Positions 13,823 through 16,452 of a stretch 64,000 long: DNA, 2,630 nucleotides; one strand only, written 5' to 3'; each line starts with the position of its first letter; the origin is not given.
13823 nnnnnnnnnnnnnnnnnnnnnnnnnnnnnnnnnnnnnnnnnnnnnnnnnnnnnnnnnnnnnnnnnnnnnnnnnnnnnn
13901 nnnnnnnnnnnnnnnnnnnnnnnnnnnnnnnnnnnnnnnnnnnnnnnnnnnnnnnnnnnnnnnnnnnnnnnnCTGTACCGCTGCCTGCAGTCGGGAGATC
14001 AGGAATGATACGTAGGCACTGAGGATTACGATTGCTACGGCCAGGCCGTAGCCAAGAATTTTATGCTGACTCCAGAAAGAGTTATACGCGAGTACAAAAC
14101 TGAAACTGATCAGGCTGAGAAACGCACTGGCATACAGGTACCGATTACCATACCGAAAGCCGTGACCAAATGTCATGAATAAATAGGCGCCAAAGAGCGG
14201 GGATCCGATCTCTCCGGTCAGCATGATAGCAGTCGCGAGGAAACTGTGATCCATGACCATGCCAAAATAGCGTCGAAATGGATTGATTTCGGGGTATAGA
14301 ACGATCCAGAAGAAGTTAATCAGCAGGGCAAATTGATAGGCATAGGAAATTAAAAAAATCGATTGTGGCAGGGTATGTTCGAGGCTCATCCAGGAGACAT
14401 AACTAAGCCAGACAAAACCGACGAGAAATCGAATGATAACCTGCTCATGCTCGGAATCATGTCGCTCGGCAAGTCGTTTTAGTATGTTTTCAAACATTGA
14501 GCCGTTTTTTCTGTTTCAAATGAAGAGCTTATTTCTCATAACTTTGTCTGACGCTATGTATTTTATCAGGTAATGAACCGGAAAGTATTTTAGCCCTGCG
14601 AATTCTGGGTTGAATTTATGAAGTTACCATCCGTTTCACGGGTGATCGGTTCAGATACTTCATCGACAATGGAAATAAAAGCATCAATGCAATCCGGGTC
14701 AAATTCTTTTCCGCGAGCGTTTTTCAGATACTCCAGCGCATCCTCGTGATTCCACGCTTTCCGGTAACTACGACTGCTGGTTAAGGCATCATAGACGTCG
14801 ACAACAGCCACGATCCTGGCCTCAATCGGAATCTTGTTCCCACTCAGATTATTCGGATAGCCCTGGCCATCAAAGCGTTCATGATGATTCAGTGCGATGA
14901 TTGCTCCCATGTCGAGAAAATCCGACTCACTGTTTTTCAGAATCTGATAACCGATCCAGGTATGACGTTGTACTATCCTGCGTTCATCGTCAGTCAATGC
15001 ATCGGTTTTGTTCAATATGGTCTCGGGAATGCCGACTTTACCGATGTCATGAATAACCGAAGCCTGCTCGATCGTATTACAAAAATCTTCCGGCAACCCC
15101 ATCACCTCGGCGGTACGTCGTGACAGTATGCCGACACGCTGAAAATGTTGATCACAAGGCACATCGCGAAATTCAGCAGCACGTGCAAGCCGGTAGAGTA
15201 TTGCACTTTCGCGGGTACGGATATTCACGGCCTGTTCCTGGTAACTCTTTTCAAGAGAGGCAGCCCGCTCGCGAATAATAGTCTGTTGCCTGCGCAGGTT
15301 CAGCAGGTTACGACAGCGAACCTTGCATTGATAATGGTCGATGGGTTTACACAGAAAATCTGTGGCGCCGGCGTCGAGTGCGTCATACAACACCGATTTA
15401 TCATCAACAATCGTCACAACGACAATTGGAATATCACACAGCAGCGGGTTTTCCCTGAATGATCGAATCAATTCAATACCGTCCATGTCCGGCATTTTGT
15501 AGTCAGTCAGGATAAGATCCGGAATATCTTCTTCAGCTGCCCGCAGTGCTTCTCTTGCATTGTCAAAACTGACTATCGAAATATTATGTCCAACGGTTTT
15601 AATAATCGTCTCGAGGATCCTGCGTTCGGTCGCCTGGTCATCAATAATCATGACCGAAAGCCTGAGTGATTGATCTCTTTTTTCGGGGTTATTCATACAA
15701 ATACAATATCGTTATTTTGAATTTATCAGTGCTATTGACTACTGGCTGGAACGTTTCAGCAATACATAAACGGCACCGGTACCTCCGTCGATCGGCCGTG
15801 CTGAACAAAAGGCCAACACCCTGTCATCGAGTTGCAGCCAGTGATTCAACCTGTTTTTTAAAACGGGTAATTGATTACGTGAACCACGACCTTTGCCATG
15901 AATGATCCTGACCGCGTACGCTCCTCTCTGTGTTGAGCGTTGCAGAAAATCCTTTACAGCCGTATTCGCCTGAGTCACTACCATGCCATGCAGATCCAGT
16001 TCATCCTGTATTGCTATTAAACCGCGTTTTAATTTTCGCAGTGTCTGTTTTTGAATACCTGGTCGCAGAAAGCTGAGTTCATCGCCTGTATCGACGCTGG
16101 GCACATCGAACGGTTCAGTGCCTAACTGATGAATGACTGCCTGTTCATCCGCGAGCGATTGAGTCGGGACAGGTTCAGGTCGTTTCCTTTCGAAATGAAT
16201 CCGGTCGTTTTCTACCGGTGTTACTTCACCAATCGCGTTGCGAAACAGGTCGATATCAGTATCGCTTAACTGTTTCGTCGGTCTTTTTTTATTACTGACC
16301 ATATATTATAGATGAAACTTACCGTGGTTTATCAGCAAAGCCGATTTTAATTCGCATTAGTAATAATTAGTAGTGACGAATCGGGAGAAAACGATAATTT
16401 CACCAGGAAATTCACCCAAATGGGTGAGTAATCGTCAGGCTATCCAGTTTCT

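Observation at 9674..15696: Complete DSF-type (Rpf-like) cell-cell signalling module inserted between ispF and smrB/purL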

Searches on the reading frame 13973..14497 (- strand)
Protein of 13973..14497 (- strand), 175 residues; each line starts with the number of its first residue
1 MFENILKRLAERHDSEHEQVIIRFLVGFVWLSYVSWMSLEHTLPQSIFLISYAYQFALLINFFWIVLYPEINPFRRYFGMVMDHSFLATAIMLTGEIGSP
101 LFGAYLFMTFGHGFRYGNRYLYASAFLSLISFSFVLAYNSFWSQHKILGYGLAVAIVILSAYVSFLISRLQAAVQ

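Call 51: find_homologous_proteins(query=A3, max_evalue=0.00001)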
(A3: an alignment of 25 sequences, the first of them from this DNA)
Query A3 (25 sequences) (175 aa, profile of the alignment): 25 proteins with E <= 0.00001 among 8000 candidates.
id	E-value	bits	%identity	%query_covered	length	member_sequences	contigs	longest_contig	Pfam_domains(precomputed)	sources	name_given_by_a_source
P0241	3.8e-52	195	36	98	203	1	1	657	-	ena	-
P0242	4.3e-50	188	38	97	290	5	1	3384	PF00512.32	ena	-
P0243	2.1e-49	186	36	90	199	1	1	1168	-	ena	-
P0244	2.1e-48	183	36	100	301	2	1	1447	PF00512.32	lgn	-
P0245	8.1e-48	181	37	95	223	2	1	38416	-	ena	-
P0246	4.4e-47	178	31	100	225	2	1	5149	PF00512.32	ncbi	-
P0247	1.0e-46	177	32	96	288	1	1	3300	PF00512.32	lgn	-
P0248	2.3e-46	176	35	95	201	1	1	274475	-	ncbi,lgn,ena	-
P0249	2.5e-46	176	41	91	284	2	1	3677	PF00512.32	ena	-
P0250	3.3e-46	175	35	95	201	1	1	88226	-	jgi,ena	jgi:two-component system sensor histidine kinase RpfC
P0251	2.6e-45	173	33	98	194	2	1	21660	-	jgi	jgi:two-component system, sensor histidine kinase RpfC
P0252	4.7e-43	165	35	95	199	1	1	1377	-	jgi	jgi:two-component system sensor histidine kinase RpfC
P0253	9.9e-43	164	29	98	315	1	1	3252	PF00512.32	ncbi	-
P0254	5.0e-41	159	32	58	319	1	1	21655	PF00512.32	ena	-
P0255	1.0e-39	154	34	93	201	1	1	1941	-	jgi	jgi:two-component system sensor histidine kinase RpfC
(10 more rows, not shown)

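Call 53: search_protein_families(library=pfam, proteins=[window:13973-14497:-], max_evalue=10)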
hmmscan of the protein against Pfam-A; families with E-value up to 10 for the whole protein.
seq(175 aa): 0 families

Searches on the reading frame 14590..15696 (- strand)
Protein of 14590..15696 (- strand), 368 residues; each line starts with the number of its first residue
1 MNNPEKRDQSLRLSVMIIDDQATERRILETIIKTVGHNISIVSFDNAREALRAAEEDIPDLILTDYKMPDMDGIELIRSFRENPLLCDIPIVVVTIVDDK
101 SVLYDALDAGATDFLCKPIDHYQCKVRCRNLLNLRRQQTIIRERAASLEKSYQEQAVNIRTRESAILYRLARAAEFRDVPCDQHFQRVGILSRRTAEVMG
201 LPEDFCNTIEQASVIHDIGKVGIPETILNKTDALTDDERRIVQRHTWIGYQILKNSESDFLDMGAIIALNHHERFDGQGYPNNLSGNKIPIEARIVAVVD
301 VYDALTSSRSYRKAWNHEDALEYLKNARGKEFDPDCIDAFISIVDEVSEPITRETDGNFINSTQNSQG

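Call 3: search_protein_families(library=pfam, proteins=[window:14590-15696:-], max_evalue=0.01)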
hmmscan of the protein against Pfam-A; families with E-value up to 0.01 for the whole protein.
window:14590-15696:- (368 aa): 4 families
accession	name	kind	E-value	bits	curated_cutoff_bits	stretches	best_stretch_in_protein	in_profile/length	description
PF13487.12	HD_5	-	8.6e-38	130.2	27.2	1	172-335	5-169/170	HD domain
PF00072.30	Response_reg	-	3.3e-24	85.6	30.2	1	15-122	1-104/111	Response regulator receiver domain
PF01966.28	HD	-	1.4e-14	54.8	22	1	183-304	3-115/116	HD domain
PF06490.17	FleQ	-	0.0011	19.7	22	1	15-87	2-74/108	Flagellar regulatory protein FleQ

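Call 4: search_protein_families(library=ncbifam, proteins=[window:14590-15696:-], max_evalue=0.01)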
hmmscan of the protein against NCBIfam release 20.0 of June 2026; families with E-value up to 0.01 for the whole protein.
window:14590-15696:- (368 aa): 99 families (the best 25 are shown)
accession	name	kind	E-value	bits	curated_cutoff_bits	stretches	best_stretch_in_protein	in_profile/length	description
NF053512.1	nitric_RR_NosR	exception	5.3e-47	160.8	400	2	140-353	155-363/422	response regulator c-di-GMP phosphodiesterase, NosR family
NF007135.0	PRK09581.1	equivalog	7e-23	81.2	474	1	14-155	4-143/457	PleD family two-component system response regulator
NF045944.1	ResRegRpaBCyano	equivalog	2.4e-18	66.3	330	1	16-142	1-122/229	response regulator transcription factor RpaB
TIGR02154.1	PhoB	equivalog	5.6e-18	65.1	296.2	1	14-138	4-124/226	phosphate regulon transcriptional regulator PhoB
NF001965.0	PRK00742.1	subfamily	2e-17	63.4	293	1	13-152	4-142/357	chemotaxis-specific protein-glutamate methyltransferase CheB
NF006900.1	PRK09390.1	equivalog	3.6e-17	62.6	255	1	14-125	6-113/203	response regulator FixJ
NF008318.0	PRK11107.1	equivalog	2.8e-16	58.8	890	1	4-128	659-781/920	two-component sensor histidine kinase BarA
TIGR01818.1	ntrC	equivalog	2.9e-16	59.3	558.6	1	15-122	1-104/463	nitrogen regulation protein NR(I)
NF009206.0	PRK12555.1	subfamily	3.2e-16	59.2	342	1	14-157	2-147/340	chemotaxis-specific protein-glutamate methyltransferase CheB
NF008469.0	PRK11361.1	equivalog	6.3e-16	58.1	714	1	14-157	6-145/461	acetoacetate metabolism transcriptional regulator AtoC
NF040689.1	MtrAB_MtrA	equivalog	7.5e-16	58.1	300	1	15-148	1-129/219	MtrAB system response regulator MtrA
NF007969.0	PRK10693.1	equivalog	9.5e-16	57.7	329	1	14-123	9-114/337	two-component system response regulator RssB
NF041733.1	resp_reg_CseB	equivalog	1.1e-15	57.7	350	1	14-149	2-132/228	two-component system response regulator CseB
NF008176.1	PRK10923.1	equivalog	1.3e-15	56.9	620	1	14-127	5-114/469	nitrogen regulation protein NR(I)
NF041946.1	LuxO_transreg_Vib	equivalog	1.9e-15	56.6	800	1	19-154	3-134/463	quorum-sensing sigma-54 dependent transcriptional regulator LuxO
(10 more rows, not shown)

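Call 7: search_solved_structures(query=window:14590-15696:-, max_evalue=1e-10)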
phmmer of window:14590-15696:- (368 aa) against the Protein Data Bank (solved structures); distinct sequences matched with E-value up to 1e-10: 102 (the best 60 are shown).
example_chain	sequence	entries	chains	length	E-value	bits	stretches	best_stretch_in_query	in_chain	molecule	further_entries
4mcw_A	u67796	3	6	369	4.2e-46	160.7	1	160-348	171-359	Metal dependent phosphohydrolase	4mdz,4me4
4r8z_A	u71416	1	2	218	7.3e-32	113.9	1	161-356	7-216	Cyclic di-GMP phosphodiesterase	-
5z7c_A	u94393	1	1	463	5.7e-27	97.8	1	183-344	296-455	3'3'-cGAMP-specific phosphodiesterase 3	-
9g85_A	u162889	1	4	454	2e-26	96.1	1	14-147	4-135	Response regulator PleD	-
2wb4_A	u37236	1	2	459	2e-26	96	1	14-147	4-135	DIGUANYLATE CYCLASE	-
9g86_A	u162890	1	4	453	2.4e-26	95.8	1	15-147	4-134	Response regulator PleD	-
1w25_A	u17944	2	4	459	2.5e-26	95.7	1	15-147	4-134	STALKED-CELL DIFFERENTIATION CONTROLLING PROTEIN | RESPONSE REGULATOR PLED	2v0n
9rbz_A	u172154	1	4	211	7.3e-22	81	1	188-344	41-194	HD domain/sensory box protein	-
9rc0_A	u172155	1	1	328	2.3e-21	79.4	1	189-344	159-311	HD domain/sensory box protein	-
9xzo_A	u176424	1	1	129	1.6e-18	70.1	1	14-133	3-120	De novo protein M1X0B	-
12aw_A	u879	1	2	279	4.5e-18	68.6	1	13-137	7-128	HYBRID TWO-COMPONENT SYSTEM PROTEIN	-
3luf_A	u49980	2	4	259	1.4e-17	66.9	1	12-127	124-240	Two-component system response regulator/GGDEF domain protein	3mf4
3gt7_A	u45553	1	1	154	2.4e-15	59.6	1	14-133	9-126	Sensor protein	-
3t6k_A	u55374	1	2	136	2.4e-15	59.6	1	15-133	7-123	Response regulator receiver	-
3ffw_A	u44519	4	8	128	5.5e-15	58.4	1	12-120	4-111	Chemotaxis protein cheY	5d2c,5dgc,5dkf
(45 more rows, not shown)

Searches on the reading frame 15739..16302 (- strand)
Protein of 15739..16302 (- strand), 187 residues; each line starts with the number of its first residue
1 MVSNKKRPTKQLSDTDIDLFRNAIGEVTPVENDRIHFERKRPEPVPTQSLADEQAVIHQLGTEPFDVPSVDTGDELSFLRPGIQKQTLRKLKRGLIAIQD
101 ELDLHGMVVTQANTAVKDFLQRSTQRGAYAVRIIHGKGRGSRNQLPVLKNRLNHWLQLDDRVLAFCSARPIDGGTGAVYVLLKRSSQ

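Call 3: search_protein_families(library=pfam, proteins=[window:15739-16302:-], max_evalue=0.01)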
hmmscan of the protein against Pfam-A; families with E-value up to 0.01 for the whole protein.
window:15739-16302:- (187 aa): 1 family
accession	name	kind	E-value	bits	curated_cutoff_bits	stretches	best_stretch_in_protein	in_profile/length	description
PF01713.27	Smr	-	3.7e-25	88.3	25.7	1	102-183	1-77/77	Smr domain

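Call 4: search_protein_families(library=ncbifam, proteins=[window:15739-16302:-], max_evalue=0.01)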
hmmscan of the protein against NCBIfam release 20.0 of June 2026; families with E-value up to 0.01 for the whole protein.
window:15739-16302:- (187 aa): 3 families
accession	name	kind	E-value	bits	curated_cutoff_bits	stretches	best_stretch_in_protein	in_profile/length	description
NF033154.1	endonuc_SmrA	equivalog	2.8e-37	128.3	180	1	16-187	2-177/189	DNA endonuclease SmrA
NF003432.0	PRK04946.1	equivalog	4.5e-19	69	128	1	9-185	4-175/181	endonuclease SmrB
TIGR01069.2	mutS2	equivalog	3.7e-12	45.4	400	1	97-181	711-789/790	endonuclease MutS2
